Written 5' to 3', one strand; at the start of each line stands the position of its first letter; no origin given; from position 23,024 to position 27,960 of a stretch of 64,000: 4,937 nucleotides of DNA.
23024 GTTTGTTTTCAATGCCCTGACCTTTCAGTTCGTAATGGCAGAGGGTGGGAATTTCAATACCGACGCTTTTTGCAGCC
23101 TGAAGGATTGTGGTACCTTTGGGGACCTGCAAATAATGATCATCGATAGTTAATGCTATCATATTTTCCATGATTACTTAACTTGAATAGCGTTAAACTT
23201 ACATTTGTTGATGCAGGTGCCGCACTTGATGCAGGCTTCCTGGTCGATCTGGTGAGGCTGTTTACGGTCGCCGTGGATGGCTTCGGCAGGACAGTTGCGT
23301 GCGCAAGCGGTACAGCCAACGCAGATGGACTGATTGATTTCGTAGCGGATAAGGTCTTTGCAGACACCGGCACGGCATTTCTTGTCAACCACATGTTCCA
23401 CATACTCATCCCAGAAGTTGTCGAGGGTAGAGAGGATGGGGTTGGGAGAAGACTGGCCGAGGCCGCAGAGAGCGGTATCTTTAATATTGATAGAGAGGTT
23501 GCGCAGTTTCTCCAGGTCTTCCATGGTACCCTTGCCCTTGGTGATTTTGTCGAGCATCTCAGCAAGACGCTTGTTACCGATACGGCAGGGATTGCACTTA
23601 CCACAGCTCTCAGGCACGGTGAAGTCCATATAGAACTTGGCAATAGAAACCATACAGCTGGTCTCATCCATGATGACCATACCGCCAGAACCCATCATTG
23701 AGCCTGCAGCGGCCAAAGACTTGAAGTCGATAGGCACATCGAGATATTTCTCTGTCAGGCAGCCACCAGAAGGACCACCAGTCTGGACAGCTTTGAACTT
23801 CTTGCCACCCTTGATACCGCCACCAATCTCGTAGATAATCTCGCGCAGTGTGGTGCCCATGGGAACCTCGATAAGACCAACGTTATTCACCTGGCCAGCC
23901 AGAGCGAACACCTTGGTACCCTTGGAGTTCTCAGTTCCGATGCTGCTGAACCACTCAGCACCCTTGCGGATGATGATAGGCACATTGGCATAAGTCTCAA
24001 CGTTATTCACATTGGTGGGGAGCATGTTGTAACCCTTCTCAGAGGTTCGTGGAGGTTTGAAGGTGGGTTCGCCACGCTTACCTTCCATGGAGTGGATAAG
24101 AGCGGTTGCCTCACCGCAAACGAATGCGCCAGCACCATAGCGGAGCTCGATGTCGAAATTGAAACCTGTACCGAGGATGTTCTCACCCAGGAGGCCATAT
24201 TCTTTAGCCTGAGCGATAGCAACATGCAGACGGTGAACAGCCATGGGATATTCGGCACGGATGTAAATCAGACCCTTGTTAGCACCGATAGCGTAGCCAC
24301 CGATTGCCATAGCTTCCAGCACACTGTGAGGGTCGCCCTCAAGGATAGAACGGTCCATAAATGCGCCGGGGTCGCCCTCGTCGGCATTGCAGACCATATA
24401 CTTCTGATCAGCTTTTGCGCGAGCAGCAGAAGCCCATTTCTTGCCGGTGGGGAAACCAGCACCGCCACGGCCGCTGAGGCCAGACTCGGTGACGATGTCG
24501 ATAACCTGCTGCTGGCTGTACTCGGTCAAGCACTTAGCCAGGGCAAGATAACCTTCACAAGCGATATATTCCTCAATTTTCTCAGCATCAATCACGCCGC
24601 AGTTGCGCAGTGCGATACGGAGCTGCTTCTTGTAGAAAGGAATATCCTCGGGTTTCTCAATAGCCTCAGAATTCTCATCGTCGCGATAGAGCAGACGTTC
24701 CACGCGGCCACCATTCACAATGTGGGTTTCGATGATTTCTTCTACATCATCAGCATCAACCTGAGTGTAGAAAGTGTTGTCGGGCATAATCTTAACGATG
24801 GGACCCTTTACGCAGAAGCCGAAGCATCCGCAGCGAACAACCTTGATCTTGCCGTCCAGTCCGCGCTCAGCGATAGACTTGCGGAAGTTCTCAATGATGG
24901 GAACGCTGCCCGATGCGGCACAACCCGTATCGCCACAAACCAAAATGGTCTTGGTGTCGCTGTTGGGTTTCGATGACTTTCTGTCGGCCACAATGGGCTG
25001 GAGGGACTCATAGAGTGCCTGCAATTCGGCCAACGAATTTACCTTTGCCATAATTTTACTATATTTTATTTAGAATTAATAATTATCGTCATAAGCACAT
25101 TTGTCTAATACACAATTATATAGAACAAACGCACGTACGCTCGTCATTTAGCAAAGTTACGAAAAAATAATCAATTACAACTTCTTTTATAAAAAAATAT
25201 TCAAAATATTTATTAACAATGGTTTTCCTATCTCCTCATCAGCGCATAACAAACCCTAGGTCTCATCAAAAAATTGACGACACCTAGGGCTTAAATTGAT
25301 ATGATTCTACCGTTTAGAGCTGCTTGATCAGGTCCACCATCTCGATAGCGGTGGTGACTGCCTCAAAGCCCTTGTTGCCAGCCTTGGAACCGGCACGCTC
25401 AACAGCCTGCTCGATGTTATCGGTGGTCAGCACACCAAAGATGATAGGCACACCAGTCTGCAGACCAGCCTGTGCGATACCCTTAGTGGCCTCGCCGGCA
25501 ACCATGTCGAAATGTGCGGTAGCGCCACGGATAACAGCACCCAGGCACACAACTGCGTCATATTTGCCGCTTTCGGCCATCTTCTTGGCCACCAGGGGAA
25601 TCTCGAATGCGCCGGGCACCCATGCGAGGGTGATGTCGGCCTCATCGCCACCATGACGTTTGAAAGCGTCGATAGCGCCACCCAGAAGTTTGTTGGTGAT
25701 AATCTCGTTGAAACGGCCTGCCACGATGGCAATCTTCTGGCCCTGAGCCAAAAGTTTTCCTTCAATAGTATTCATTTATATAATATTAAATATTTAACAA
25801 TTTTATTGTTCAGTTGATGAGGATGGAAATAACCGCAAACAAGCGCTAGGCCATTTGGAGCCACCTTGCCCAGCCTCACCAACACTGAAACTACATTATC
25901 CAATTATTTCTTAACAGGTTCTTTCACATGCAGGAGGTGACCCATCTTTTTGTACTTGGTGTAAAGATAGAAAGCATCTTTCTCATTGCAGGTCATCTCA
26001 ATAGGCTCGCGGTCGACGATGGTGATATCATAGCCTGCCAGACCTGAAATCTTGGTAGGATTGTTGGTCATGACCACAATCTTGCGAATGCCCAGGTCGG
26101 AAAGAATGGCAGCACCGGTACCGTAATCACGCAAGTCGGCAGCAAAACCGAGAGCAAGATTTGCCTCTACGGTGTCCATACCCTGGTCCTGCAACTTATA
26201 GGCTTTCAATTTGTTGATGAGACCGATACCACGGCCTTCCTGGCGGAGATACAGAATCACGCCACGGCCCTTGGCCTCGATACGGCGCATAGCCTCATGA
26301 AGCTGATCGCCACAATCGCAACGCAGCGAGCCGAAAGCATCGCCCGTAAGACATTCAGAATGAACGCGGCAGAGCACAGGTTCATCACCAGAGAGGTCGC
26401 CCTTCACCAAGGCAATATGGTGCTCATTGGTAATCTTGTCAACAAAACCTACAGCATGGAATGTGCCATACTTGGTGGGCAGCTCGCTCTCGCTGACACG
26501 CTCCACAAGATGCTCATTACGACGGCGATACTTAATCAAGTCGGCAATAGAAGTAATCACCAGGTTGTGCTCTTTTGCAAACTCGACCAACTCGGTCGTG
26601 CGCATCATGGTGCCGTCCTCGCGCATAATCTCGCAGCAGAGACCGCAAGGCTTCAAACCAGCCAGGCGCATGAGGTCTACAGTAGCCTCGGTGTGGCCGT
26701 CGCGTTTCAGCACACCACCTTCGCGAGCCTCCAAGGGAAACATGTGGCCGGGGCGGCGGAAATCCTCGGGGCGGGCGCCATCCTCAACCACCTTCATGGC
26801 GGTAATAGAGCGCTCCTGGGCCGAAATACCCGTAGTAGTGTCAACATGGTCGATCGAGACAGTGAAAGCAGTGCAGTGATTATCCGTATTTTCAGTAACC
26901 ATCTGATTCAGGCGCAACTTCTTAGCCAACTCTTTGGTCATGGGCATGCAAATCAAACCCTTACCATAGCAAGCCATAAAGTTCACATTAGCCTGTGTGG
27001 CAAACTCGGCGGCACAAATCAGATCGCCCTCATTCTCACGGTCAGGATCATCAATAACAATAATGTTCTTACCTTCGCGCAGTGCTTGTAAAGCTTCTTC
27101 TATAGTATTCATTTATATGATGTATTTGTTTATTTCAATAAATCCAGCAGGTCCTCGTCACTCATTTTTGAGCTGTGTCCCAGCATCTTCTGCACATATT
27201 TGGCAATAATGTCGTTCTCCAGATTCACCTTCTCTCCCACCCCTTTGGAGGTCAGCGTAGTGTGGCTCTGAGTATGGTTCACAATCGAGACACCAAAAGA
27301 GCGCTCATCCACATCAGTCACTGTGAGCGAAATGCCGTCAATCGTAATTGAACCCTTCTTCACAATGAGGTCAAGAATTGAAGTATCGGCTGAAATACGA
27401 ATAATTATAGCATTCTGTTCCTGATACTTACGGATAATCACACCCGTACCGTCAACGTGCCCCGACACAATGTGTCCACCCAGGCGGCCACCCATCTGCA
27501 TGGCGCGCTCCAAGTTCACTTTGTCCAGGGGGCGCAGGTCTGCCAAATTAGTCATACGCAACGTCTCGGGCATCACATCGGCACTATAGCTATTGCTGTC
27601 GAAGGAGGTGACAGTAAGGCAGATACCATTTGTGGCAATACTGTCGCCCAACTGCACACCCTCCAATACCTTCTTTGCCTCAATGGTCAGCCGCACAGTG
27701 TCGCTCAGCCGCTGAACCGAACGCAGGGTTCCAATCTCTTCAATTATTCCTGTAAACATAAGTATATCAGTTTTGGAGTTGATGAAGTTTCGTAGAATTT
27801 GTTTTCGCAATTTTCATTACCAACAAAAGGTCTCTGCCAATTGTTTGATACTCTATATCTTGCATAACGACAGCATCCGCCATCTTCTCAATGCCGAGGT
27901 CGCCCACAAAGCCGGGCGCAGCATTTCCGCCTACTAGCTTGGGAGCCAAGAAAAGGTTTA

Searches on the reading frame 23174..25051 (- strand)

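Call 74: search_protein_families(library=pfam, proteins=[window:23174-25051:-], max_evalue=0.00001)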
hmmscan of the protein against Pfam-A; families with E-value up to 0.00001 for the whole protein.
window:23174-25051:- (625 aa): 10 families
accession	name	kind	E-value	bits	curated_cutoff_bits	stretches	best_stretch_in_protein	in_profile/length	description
PF01512.22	Complex1_51K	-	2.2e-45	154.6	31.2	1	187-358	1-149/150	Nuo51 FMN-binding domain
PF10589.14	NADH_4Fe-4S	-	4.8e-31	106.9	23.5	1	470-553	2-85/85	NADH-ubiquinone oxidoreductase-F iron-sulfur binding region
PF00037.32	Fer4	-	1.9e-10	40.5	21.1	1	601-623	2-24/24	4Fe-4S binding domain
PF01257.25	2Fe-2S_thioredx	-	8.9e-09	35.8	24.8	1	33-109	65-143/145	Thioredoxin-like [2Fe-2S] ferredoxin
PF12837.12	Fer4_6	-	9.9e-09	35.2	25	0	571-592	3-24/24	4Fe-4S binding domain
PF10531.15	SLBB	-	1.3e-07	31.7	27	1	382-430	2-53/55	SLBB domain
PF14697.11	Fer4_21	-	1.4e-07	32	35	1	572-623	3-58/59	4Fe-4S dicluster domain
PF13187.11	Fer4_9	-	1.6e-06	28.5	27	1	577-622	2-52/52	4Fe-4S dicluster domain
PF13237.11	Fer4_10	-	2.7e-06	27.7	25.5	1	571-617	3-52/53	4Fe-4S dicluster domain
PF12838.12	Fer4_7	-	3e-06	28.1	27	1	577-621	2-52/52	4Fe-4S dicluster domain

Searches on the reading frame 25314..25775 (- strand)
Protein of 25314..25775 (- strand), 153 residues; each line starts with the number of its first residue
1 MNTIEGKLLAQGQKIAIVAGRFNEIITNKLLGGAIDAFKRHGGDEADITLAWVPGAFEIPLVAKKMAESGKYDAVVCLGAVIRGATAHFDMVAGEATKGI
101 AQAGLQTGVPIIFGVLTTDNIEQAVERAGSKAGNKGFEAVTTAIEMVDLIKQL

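Call 74: search_protein_families(library=pfam, proteins=[window:25314-25775:-], max_evalue=0.00001)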
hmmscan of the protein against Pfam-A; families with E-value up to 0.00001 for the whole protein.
window:25314-25775:- (153 aa): 1 family
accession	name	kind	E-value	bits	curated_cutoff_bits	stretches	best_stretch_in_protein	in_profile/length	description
PF00885.24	DMRL_synthase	-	2.5e-59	199.6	26.7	1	13-150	2-138/139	6,7-dimethyl-8-ribityllumazine synthase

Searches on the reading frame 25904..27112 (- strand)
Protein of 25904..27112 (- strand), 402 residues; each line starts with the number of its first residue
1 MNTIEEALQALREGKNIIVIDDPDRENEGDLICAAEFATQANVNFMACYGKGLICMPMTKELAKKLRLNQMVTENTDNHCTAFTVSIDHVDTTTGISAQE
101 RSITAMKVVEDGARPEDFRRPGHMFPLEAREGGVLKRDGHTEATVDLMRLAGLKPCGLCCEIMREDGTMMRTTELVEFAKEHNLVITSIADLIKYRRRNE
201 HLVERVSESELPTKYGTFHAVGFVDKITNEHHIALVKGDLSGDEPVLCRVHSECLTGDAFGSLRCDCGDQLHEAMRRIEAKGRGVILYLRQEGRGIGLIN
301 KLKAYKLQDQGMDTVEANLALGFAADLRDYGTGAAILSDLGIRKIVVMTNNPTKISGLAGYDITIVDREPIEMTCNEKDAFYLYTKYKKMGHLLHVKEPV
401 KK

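Call 74: search_protein_families(library=pfam, proteins=[window:25904-27112:-], max_evalue=0.00001)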
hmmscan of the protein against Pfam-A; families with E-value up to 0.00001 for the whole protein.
window:25904-27112:- (402 aa): 2 families
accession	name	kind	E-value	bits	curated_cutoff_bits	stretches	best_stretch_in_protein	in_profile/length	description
PF00926.24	DHBP_synthase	-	7.4e-88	293.5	26.4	1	5-195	1-191/191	3,4-dihydroxy-2-butanone 4-phosphate synthase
PF00925.25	GTP_cyclohydro2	-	2.8e-75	251.9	23.3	1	204-369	1-164/165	GTP cyclohydrolase II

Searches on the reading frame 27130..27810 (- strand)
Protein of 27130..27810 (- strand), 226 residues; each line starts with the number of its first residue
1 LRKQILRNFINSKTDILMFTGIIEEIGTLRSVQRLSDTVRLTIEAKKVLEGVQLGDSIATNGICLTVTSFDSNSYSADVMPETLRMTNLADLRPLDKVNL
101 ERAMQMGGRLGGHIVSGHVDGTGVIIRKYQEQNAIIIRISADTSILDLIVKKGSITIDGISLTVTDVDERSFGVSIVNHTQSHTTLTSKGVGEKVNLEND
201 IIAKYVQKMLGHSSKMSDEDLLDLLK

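Call 74: search_protein_families(library=pfam, proteins=[window:27130-27810:-], max_evalue=0.00001)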
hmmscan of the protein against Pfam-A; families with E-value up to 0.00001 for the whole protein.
window:27130-27810:- (226 aa): 1 family
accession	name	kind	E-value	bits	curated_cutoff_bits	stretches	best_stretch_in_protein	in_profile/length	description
PF00677.23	Lum_binding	-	2.8e-49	165.5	27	2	20-103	1-86/86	Lumazine binding domain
